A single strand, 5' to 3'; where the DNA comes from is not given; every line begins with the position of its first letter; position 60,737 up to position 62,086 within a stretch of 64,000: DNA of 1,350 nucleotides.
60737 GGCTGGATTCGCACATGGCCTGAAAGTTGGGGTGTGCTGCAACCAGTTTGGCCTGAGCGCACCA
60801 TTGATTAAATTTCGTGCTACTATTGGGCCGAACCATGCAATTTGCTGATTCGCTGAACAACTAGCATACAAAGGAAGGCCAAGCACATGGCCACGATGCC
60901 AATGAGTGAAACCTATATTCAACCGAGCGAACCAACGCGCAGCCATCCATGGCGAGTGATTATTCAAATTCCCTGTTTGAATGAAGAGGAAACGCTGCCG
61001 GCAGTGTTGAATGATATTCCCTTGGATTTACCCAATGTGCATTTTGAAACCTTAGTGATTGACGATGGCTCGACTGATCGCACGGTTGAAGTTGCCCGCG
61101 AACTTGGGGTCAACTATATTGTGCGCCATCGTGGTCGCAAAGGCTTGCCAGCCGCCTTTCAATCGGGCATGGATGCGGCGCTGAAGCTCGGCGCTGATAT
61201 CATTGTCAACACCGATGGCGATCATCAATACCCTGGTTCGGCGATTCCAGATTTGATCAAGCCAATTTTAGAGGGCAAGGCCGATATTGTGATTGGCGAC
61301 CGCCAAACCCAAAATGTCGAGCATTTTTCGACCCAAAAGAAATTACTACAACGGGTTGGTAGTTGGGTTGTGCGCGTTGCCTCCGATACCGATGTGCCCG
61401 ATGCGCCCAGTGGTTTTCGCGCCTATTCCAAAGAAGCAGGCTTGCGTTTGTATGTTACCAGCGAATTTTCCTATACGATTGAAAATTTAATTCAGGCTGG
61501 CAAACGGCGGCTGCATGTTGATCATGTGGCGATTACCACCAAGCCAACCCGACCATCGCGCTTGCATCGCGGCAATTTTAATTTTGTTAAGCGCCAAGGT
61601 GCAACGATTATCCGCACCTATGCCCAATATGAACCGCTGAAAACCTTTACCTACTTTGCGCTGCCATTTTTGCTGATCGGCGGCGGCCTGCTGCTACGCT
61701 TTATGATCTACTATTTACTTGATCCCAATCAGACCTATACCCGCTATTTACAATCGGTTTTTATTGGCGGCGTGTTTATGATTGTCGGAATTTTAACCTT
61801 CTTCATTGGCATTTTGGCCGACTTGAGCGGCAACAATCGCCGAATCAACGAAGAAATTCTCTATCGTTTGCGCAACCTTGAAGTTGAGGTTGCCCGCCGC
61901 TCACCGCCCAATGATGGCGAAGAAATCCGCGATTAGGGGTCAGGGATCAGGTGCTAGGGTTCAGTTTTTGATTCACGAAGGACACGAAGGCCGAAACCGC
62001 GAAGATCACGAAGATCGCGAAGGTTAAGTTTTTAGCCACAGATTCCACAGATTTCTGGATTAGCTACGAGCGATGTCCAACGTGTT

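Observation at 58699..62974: ino1 – HtrB/PatA-like acyltransferase – GT2 polyprenol-phosphate sugar synthase – HAD-IIA phosphatase: putative inositol glycolipid module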

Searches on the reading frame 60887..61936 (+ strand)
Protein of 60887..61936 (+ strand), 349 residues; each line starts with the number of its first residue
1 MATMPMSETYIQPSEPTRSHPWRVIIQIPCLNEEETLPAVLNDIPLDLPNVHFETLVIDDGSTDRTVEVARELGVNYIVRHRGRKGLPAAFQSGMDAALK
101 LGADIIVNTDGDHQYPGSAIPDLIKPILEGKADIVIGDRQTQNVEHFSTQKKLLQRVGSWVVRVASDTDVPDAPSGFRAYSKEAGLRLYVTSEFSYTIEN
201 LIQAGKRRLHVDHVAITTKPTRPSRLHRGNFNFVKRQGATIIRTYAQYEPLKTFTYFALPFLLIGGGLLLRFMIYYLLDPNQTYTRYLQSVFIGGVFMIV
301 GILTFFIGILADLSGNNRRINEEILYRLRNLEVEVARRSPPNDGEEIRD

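Call 3: search_protein_families(library=pfam, proteins=[window:60887-61936:+], max_evalue=0.01)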
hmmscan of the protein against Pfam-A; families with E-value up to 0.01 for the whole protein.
window:60887-61936:+ (349 aa): 2 families
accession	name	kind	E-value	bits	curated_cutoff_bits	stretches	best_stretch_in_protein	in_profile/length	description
PF00535.33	Glycos_transf_2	-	1.5e-22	80.7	23.3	1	28-183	4-162/168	Glycosyl transferase family 2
PF13641.12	Glyco_tranf_2_3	-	0.0084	16.6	27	0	24-149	3-133/230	Glycosyltransferase like family 2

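Call 4: search_protein_families(library=ncbifam, proteins=[window:60887-61936:+], max_evalue=0.01)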
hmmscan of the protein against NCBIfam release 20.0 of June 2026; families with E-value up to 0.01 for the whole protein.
window:60887-61936:+ (349 aa): 17 families
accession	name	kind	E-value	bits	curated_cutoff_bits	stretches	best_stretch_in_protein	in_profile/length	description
TIGR04182.1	glyco_TIGR04182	equivalog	2.8e-26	92.6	325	1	24-318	2-286/293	S-layer glycoprotein N-glycosyltransferase AglJ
NF058614.1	PPMAGASynPpgS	equivalog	1e-16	61.1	370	1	25-191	3-168/226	polyprenyl-phospho-N-acetylgalactosaminyl synthase PpgS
NF041391.1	DPhHxTase_Halo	equivalog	1e-16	60.6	375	1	31-217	4-182/213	dolichyl-phosphate hexose transferase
NF047588.1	GlcsyltransPgfSStrep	equivalog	2.7e-14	53.1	500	1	24-315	3-288/308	glycosyltransferase PgfS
TIGR04283.1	glyco_like_mftF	equivalog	1.7e-09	37.6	182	1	26-84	3-60/221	TIGR04283 family arsenosugar biosynthesis glycosyltransferase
NF007986.1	PRK10714.1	equivalog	4.5e-09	35.8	529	1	23-312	7-299/316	undecaprenyl-phosphate 4-deoxy-4-formamido-L-arabinose transferase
NF010496.0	PRK13915.1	equivalog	2.7e-08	33.3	262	1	23-129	32-144/307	glucosyl-3-phosphoglycerate synthase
TIGR03965.1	mycofact_glyco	equivalog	2.5e-06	26.6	280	1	12-99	64-154/467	mycofactocin biosynthesis glycosyltransferase MftF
TIGR03937.1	PgaC_IcaA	equivalog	3.4e-06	26.3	422.3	1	18-125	41-148/407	poly-beta-1,6-N-acetyl-D-glucosamine synthase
NF041875.1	EPS_EpsD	equivalog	3.1e-05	23.5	370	1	28-138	5-115/325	exopolysaccharide biosynthesis glycosyltransferase EpsD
NF041865.1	EpsU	equivalog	7.7e-05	21.9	700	1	22-114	39-134/394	exopolysaccharide biosynthesis GT2 family glycosyltransferase EpsU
NF008558.0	PRK11498.1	equivalog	0.00039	18.5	992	1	19-85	269-338/872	UDP-forming cellulose synthase catalytic subunit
TIGR03469.1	HpnB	hypoth_equivalog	0.0021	17.1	379.25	1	18-131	41-164/386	hopene-associated glycosyltransferase HpnB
NF038302.1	EPS_HpsE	equivalog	0.0022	17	300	1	26-77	5-58/307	hormogonium polysaccharide biosynthesis glycosyltransferase HpsE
NF007482.0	PRK10073.1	equivalog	0.0032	16.5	423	1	24-98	8-84/334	glycosyltransferase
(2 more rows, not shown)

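Call 11: search_solved_structures(query=window:60887-61936:+, max_evalue=0.001)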
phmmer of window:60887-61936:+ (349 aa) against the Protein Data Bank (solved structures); distinct sequences matched with E-value up to 0.001: 11.
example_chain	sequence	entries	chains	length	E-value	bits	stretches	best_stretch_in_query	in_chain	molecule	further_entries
5mlz_A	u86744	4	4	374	4.9e-18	68.4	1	22-206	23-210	Dolichol monophosphate mannose synthase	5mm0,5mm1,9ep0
9hwj_A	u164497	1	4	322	3.1e-07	32.8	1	20-223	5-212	Undecaprenyl-phosphate 4-deoxy-4-formamido-L-arabinose transferase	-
9bhc_C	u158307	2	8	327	4.6e-07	32.3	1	23-326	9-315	Undecaprenyl-phosphate 4-deoxy-4-formamido-L-arabinose transferase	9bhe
8vxh_A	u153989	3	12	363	6.5e-07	31.8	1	23-326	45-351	Undecaprenyl-phosphate 4-deoxy-4-formamido-L-arabinose transferase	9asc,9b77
4y6n_A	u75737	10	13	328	4.5e-05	25.7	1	24-132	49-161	Glucosyl-3-phosphoglycerate synthase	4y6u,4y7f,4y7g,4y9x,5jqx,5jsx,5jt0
3e25_A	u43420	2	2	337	4.8e-05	25.7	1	24-132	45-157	Putative uncharacterized protein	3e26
4ddz_A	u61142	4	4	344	5e-05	25.6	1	24-132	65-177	GLUCOSYL-3-PHOSPHOGLYCERATE SYNTHASE (GpgS) | Glucosyl-3-phosphoglycerate synthase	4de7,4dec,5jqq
6p61_A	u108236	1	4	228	0.00017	23.8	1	26-189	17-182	Glycosyltransferase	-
3ckj_A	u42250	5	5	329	0.00019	23.7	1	24-131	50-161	Putative uncharacterized protein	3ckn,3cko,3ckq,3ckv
7pdo_A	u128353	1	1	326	0.00052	22.2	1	24-130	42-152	Glucosyl-3-phosphoglycerate synthase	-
7p5l_A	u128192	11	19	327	0.00052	22.2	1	24-130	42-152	Glucosyl-3-phosphoglycerate synthase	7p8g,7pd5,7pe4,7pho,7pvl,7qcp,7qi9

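Call 37: find_homologous_proteins(query=window:60887-61936:+, max_evalue=1e-10)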
Query window:60887-61936:+ (349 aa): 8000 proteins with E <= 1e-10 among 8000 candidates; the best 120 are listed.
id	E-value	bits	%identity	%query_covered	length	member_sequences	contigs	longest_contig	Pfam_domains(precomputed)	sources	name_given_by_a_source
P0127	5.4e-224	760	97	100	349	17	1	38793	PF00535.33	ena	-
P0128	1.9e-190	650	84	97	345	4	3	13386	PF00535.33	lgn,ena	-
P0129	6.6e-187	638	87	91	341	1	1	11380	PF00535.33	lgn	-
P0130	1.1e-183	628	83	97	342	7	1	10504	PF00535.33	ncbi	-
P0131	5.7e-183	626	81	97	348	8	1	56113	PF00535.33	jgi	jgi:glycosyltransferase involved in cell wall biosynthesis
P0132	1.4e-179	614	81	95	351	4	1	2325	PF00535.33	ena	-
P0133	3.9e-179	613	82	94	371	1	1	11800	PF00535.33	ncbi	-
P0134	1.5e-178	611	80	95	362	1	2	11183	PF00535.33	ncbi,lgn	ncbi:MAG TPA: glycosyltransferase family 2 protein [Herpetosiphonaceae bacterium]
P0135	5.8e-170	583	81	92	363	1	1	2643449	PF00535.33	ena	-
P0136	9.4e-162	556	76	93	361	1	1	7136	PF00535.33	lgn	-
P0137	2.7e-137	475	71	90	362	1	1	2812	PF00535.33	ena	-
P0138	5.1e-136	471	67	92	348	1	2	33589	PF00535.33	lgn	-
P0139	1.3e-134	467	65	96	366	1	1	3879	PF00535.33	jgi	jgi:glycosyltransferase involved in cell wall biosynthesis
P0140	1.1e-130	454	65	89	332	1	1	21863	PF00535.33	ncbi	ncbi:MAG: glycosyltransferase [Anaerolineae bacterium]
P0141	1.2e-130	454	64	91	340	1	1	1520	PF00535.33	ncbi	-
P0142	3.0e-130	452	65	89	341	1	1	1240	PF00535.33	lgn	-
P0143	9.6e-130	451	65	89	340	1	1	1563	PF00535.33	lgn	-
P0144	1.2e-129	450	66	89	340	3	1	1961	PF00535.33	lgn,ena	-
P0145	3.3e-129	449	64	89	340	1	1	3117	PF00535.33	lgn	-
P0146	1.8e-128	446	65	89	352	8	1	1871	PF00535.33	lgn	-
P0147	1.8e-128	446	65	89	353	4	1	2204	PF00535.33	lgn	-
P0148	2.1e-128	446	65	89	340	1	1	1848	PF00535.33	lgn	-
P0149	3.4e-128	445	62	93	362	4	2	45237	PF00535.33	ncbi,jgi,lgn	-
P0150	4.0e-128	445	65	89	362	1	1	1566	PF00535.33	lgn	-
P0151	5.5e-128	445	64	89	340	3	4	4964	PF00535.33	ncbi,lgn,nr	ncbi:MAG: Undecaprenyl-phosphate mannosyltransferase [Anaerolineales bacterium]|nr:Undecaprenyl-phos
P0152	6.0e-128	445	64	89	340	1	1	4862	PF00535.33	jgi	jgi:glycosyltransferase involved in cell wall biosynthesis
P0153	2.3e-127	443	66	89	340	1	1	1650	PF00535.33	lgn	-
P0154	4.1e-127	442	63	89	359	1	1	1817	PF00535.33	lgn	-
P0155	5.3e-127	442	65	88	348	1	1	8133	PF00535.33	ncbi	-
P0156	8.9e-127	441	63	89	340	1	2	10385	PF00535.33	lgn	-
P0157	1.1e-125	437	64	89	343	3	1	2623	PF00535.33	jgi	jgi:glycosyltransferase involved in cell wall biosynthesis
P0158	5.8e-124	432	62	90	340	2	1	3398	PF00535.33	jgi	-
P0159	8.1e-124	431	63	89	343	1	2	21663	PF00535.33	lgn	-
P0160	4.8e-123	429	62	89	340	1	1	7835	PF00535.33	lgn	-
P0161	2.2e-121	423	62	90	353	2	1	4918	PF00535.33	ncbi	-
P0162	2.4e-121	423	62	93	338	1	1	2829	PF00535.33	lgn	-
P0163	1.5e-120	420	59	93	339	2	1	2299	PF00535.33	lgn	-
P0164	2.3e-120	420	62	89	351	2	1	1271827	PF00535.33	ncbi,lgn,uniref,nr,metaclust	ncbi:glycosyltransferase family 2 protein [Kallotenue papyrolyticum]|uniref:glycosyltransferase fami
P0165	6.4e-120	418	61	89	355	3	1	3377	PF00535.33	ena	-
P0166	2.0e-119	417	62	89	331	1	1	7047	PF00535.33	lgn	-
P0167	4.9e-119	415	61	90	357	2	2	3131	PF00535.33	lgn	-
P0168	6.4e-119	415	61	90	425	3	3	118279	PF00535.33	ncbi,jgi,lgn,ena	-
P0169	7.7e-119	415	61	89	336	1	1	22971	PF00535.33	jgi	jgi:glycosyltransferase involved in cell wall biosynthesis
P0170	9.1e-119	414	61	89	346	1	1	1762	PF13641.13,PF00535.33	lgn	-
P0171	1.1e-118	414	62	89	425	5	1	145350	PF00535.33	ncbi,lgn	-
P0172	2.5e-118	413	60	93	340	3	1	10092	PF00535.33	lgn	-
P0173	3.3e-117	409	61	89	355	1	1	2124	PF00535.33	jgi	jgi:glycosyltransferase involved in cell wall biosynthesis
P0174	8.1e-117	408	60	89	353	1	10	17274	PF00535.33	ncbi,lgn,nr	ncbi:MAG: glycosyltransferase family 2 protein [Chloroflexota bacterium]|nr:glycosyltransferase fami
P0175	8.1e-117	408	60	89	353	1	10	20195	PF00535.33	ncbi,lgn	-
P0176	2.3e-116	407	59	89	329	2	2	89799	PF00535.33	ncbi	-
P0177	3.3e-116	406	59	89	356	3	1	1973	PF00535.33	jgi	jgi:glycosyltransferase involved in cell wall biosynthesis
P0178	3.5e-116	406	61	88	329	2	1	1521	PF00535.33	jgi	jgi:glycosyltransferase involved in cell wall biosynthesis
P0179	3.5e-116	406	60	89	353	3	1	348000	PF00535.33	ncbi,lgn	-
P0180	5.3e-116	405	62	90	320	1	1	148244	PF00535.33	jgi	jgi:glycosyltransferase involved in cell wall biosynthesis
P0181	5.5e-116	405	58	91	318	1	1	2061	PF00535.33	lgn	-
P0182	6.5e-116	405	59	92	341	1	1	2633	PF13641.13,PF00535.33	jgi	jgi:glycosyltransferase involved in cell wall biosynthesis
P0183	7.6e-116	405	57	97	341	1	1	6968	PF00535.33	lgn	-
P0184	8.0e-116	405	58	89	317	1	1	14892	PF00535.33,PF07690.22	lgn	-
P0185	8.5e-116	405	61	89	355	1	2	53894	PF00535.33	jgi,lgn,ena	-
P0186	1.5e-115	404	62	88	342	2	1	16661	PF00535.33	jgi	-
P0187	2.5e-115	403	58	89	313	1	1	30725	PF00535.33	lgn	-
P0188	2.6e-115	403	58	90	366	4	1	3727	PF00535.33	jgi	jgi:glycosyltransferase involved in cell wall biosynthesis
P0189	2.9e-115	403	57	93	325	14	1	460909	PF00535.33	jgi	-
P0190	4.2e-115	402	60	92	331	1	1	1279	PF00535.33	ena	-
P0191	4.4e-115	402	60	90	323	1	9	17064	PF00535.33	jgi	jgi:glycosyltransferase involved in cell wall biosynthesis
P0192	5.3e-115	402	59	89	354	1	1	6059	PF00535.33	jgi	jgi:glycosyltransferase involved in cell wall biosynthesis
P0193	5.4e-115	402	58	93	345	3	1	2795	PF00535.33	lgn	-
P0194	7.2e-115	402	59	92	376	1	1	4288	PF00535.33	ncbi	-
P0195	8.0e-115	401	59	92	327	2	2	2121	PF00535.33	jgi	jgi:glycosyltransferase involved in cell wall biosynthesis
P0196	8.2e-115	401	60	89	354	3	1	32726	PF00535.33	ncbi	ncbi:MAG TPA: glycosyltransferase family 2 protein [Herpetosiphonaceae bacterium]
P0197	1.1e-114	401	58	89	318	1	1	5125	PF00535.33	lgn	-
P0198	1.3e-114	401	58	89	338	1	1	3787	PF13641.13,PF00535.33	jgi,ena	-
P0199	1.9e-114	400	57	89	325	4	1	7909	PF00535.33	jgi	jgi:glycosyltransferase involved in cell wall biosynthesis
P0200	2.3e-114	400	59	89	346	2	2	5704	PF00535.33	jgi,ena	-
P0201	3.8e-114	399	58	89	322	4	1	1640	PF00535.33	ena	-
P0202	4.3e-114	399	57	93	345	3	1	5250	PF00535.33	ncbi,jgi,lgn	jgi:glycosyltransferase involved in cell wall biosynthesis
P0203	5.8e-114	399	60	89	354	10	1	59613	PF00535.33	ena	-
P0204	5.8e-114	399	58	89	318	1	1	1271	PF00535.33,PF07690.22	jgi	-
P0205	6.1e-114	399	58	89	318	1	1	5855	PF00535.33,PF07690.22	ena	-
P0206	7.3e-114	398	58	89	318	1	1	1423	PF00535.33,PF07690.22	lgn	-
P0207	8.1e-114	398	58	89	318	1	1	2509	PF00535.33,PF07690.22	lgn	-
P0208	8.2e-114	398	58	89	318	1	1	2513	PF00535.33,PF07690.22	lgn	-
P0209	8.2e-114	398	58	89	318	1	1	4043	PF00535.33,PF07690.22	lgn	-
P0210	8.3e-114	398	58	89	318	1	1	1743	PF00535.33,PF07690.22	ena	-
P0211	8.3e-114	398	58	89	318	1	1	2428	PF00535.33,PF07690.22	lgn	-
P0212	1.0e-113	398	58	89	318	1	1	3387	PF00535.33,PF07690.22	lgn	-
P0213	1.0e-113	398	58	89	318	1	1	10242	PF00535.33,PF07690.22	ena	-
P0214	1.0e-113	398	58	89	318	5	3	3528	PF00535.33,PF07690.22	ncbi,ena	-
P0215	1.0e-113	398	58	89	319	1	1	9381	PF00535.33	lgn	-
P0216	1.1e-113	398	58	89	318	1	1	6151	PF00535.33,PF07690.22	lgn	-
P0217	1.1e-113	398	58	89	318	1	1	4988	PF00535.33,PF07690.22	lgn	-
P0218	1.1e-113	398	58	89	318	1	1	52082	PF00535.33,PF07690.22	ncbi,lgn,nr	ncbi:MAG: glycosyltransferase family 2 protein [Gemmatimonadota bacterium]|nr:glycosyltransferase fa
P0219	1.2e-113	398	58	89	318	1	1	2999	PF00535.33,PF07690.22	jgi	jgi:glycosyltransferase involved in cell wall biosynthesis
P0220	2.1e-113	397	59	92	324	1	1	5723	PF00535.33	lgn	-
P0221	2.3e-113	397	58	89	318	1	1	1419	PF00535.33,PF07690.22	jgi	-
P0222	2.5e-113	397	58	90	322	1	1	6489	PF00535.33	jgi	jgi:glycosyltransferase involved in cell wall biosynthesis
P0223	2.7e-113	396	57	89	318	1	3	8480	PF00535.33,PF07690.22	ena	-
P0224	2.7e-113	396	59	91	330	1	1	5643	PF00535.33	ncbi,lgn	-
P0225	3.0e-113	396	57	89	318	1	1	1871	PF00535.33,PF07690.22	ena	-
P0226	3.0e-113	396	57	89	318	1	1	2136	PF00535.33,PF07690.22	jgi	-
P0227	3.3e-113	396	57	94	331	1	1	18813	PF00535.33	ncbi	-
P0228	3.6e-113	396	58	89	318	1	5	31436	PF13641.13,PF00535.33,PF07690.22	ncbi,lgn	-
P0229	4.3e-113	396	58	90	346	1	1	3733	PF13641.13,PF00535.33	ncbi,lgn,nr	ncbi:MAG TPA: glycosyltransferase family 2 protein [Anaerolineae bacterium]|nr:glycosyltransferase f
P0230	4.4e-113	396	57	89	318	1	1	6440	PF00535.33,PF07690.22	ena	-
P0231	4.9e-113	396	58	89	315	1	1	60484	PF00535.33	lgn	-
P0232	5.0e-113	396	57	89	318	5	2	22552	PF00535.33,PF07690.22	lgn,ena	-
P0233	5.1e-113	396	57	89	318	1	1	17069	PF00535.33,PF07690.22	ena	-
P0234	5.8e-113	395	58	89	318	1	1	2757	PF00535.33,PF07690.22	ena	-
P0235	6.5e-113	395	56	90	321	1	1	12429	PF00535.33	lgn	-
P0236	7.0e-113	395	57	89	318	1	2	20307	PF00535.33,PF07690.22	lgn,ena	-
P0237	7.8e-113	395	57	89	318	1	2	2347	PF00535.33,PF07690.22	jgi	-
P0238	1.0e-112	395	57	92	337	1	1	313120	PF00535.33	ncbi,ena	-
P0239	1.2e-112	394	57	93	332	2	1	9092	PF00535.33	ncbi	-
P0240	1.5e-112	394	60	91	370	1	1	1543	PF00535.33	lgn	-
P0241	2.3e-112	393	58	95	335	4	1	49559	PF00535.33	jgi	-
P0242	2.4e-112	393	59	89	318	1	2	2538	PF00535.33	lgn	-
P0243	2.4e-112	393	57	91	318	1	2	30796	PF00535.33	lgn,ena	-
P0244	2.6e-112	393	57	91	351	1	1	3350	PF13641.13,PF00535.33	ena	-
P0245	2.7e-112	393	57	90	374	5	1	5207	PF00535.33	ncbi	-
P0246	3.9e-112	393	57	91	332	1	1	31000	PF00535.33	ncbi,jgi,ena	ncbi:MAG TPA: glycosyltransferase family 2 protein [Anaerolineae bacterium]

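Call 38: find_encoding_contigs(protein=P0164, flank=8000, max_places=1)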
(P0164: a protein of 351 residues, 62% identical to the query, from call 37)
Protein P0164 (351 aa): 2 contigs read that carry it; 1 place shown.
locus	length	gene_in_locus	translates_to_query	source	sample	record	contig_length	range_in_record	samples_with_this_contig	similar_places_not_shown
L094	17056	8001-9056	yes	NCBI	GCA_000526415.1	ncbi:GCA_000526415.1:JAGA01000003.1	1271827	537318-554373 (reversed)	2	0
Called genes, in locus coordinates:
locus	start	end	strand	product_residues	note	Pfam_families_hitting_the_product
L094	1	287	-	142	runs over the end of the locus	PF13340:DUF4096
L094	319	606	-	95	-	-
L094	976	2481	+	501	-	PF13354:Beta-lactamase2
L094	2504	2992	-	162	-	PF14803:Zn_ribbon_Nudix, PF00293:NUDIX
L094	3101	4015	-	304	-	PF13473:Cupredoxin_1, PF00127:Copper-bind, PF23951:DUF7282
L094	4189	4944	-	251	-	PF10099:RskA_C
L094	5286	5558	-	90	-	PF21748:UPF0150 (weak)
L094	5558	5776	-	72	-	-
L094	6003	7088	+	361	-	PF01658:Inos-1-P_synth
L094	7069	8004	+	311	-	PF03279:Lip_A_acyltrans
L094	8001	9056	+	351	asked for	PF00535:Glycos_transf_2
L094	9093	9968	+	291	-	PF01509:TruB_N, PF16198:TruB_C_2, PF09142:TruB_C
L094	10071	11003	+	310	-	PF02729:OTCace_N, PF00185:OTCace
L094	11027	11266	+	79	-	-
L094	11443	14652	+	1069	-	PF03704:BTAD (faint), PF13432:TPR_16 (weak), PF23914:TPR_CcmH_CycH (weak), PF14559:TPR_19 (weak), PF13371:TPR_9 (weak), PF13428:TPR_14 (weak), PF13432:TPR_16, PF14559:TPR_19, +13 more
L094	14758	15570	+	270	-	PF19293:CdaA_N, PF02457:DAC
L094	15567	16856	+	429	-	PF07949:YbbR (weak)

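Call 39: find_encoding_contigs(protein=P0218, flank=8000, max_places=1)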
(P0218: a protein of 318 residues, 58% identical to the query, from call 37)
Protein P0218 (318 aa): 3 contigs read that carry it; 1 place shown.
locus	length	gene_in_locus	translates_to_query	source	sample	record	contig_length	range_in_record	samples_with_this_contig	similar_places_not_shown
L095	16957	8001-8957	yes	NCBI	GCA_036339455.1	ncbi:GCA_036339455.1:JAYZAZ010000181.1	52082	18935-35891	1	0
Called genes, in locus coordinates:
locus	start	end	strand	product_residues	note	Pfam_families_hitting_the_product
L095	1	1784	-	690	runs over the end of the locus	PF07584:BatA, PF13519:VWA_2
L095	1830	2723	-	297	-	PF01882:DUF58, PF13519:VWA_2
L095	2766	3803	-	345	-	PF20030:bpMoxR, PF07726:AAA_3, PF07728:AAA_5, PF17863:AAA_lid_2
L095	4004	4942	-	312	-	PF01073:3Beta_HSD, PF01370:Epimerase, PF02719:Polysacc_synt_2 (faint), PF04321:RmlD_sub_bind, PF07993:NAD_binding_4 (faint), PF16363:GDP_Man_Dehyd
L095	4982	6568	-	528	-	PF25063:ARM_TT21_C, PF00515:TPR_1, PF13181:TPR_8, PF13414:TPR_11, PF13432:TPR_16, PF13371:TPR_9, PF23914:TPR_CcmH_CycH, PF00515:TPR_1, +32 more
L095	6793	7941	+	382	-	PF01261:AP_endonuc_2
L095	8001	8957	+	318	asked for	PF00535:Glycos_transf_2, PF07690:MFS_1 (weak)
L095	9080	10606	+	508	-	-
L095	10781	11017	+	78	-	PF13690:CheX (weak)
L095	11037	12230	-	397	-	PF00155:Aminotran_1_2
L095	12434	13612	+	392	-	PF01168:Ala_racemase_N, PF00842:Ala_racemase_C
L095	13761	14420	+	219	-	-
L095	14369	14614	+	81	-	PF26485:DUF8156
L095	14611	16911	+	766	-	PF00136:DNA_pol_B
